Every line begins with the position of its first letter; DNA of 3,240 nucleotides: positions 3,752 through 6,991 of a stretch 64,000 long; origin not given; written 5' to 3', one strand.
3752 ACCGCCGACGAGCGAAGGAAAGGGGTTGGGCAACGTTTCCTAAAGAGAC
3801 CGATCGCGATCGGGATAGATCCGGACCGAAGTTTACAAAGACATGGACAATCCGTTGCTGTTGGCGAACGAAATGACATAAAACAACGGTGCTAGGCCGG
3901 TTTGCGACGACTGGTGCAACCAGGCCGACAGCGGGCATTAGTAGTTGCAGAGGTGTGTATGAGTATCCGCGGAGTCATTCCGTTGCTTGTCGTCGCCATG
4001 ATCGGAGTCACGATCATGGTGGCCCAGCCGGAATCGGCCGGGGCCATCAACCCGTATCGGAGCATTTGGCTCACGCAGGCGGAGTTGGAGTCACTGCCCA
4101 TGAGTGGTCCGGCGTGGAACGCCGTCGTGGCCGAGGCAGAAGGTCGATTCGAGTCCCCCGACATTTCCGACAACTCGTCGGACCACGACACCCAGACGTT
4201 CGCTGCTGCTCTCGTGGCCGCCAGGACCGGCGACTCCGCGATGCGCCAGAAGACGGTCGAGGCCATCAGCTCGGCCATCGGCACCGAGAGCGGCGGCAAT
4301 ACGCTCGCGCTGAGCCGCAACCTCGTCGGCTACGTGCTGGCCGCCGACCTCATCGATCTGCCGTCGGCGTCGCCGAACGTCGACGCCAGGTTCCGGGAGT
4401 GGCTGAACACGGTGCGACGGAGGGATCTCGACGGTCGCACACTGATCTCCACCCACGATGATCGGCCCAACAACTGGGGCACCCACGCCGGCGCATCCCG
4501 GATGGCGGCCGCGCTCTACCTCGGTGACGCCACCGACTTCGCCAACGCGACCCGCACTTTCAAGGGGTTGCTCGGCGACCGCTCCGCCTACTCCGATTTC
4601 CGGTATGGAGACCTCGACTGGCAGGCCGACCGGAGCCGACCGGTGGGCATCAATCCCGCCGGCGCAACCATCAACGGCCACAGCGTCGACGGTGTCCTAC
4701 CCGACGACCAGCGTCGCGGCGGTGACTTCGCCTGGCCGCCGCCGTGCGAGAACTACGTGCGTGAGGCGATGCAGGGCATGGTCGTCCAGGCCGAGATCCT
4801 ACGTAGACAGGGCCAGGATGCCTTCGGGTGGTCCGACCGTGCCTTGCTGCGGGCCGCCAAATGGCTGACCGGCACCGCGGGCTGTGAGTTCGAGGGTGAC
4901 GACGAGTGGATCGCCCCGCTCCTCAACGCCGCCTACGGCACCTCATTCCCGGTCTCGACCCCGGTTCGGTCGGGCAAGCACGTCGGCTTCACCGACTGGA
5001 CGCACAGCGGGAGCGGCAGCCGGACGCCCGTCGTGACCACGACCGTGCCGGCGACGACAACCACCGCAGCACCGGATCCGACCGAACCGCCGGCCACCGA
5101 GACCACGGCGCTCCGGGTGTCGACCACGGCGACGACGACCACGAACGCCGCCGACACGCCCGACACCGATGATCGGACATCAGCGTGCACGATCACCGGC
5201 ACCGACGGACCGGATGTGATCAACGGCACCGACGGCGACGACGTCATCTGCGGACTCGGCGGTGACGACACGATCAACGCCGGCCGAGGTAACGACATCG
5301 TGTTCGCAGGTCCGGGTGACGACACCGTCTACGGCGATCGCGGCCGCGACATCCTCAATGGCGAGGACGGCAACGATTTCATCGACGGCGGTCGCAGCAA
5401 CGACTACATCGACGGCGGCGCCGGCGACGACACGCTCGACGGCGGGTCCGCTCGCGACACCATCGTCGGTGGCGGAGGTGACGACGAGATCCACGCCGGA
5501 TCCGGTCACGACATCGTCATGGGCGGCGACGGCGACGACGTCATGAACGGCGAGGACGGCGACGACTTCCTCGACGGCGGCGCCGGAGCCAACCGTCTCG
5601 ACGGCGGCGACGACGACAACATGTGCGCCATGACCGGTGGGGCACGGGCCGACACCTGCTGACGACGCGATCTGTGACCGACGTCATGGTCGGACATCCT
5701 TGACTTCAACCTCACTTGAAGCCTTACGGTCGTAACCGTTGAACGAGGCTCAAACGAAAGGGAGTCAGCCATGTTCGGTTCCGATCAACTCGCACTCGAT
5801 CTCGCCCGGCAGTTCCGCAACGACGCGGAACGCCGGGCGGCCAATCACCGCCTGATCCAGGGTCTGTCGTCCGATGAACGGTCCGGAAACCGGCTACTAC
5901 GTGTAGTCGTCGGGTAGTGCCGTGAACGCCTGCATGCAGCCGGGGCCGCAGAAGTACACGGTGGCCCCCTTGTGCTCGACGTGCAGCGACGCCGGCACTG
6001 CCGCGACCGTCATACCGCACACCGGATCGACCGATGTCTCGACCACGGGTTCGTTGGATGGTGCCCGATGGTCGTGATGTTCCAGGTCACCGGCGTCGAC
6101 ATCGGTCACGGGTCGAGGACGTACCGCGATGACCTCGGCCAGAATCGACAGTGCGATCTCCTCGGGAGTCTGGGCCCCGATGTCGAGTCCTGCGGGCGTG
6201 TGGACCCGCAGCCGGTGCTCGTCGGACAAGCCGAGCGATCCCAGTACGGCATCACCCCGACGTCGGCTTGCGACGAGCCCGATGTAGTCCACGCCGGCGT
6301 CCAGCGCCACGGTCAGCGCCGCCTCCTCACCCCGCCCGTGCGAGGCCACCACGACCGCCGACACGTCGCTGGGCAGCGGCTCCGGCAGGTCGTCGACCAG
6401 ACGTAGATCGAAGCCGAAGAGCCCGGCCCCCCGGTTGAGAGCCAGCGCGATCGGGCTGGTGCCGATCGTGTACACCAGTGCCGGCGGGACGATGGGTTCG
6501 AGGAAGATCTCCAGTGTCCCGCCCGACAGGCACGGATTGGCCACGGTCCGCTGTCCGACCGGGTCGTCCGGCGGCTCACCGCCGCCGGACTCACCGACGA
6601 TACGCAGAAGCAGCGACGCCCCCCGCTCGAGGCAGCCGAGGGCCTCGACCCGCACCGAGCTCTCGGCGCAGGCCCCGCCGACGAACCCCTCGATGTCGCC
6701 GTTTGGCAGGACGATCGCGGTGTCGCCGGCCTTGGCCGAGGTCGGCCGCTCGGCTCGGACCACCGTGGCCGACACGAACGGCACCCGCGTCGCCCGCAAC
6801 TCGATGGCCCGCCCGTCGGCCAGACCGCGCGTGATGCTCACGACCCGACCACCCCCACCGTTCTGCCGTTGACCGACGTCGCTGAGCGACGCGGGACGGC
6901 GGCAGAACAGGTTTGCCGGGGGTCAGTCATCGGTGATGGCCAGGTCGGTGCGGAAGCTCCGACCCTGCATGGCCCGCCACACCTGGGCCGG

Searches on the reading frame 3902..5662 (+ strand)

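Call 99: search_protein_families(library=pfam, proteins=[window:3902-5662:+], max_evalue=0.00001)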
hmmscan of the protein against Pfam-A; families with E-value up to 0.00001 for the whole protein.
window:3902-5662:+ (586 aa): 2 families
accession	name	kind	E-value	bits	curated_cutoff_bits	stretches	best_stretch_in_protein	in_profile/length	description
PF00353.25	HemolysinCabind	-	8.9e-37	125.1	23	5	451-485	2-36/36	RTX calcium-binding nonapeptide repeat (4 copies)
PF05426.18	Alginate_lyase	-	3.4e-11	43.5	22.2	1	102-221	65-199/275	Alginate lyase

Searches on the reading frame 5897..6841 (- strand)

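Call 99: search_protein_families(library=pfam, proteins=[window:5897-6841:-], max_evalue=0.00001)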
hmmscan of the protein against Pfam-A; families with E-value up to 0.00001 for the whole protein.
window:5897-6841:- (314 aa): 3 families
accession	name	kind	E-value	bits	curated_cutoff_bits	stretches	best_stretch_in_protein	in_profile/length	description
PF13478.12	XdhC_C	-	2e-21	77.3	29.7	1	124-237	2-125/125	XdhC Rossmann domain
PF02625.21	XdhC_CoxI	-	5e-15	55.6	24.3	1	16-80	2-66/68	XdhC and CoxI family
PF04945.19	YHS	-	1.9e-07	31.4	30.3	1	271-313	2-43/47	YHS domain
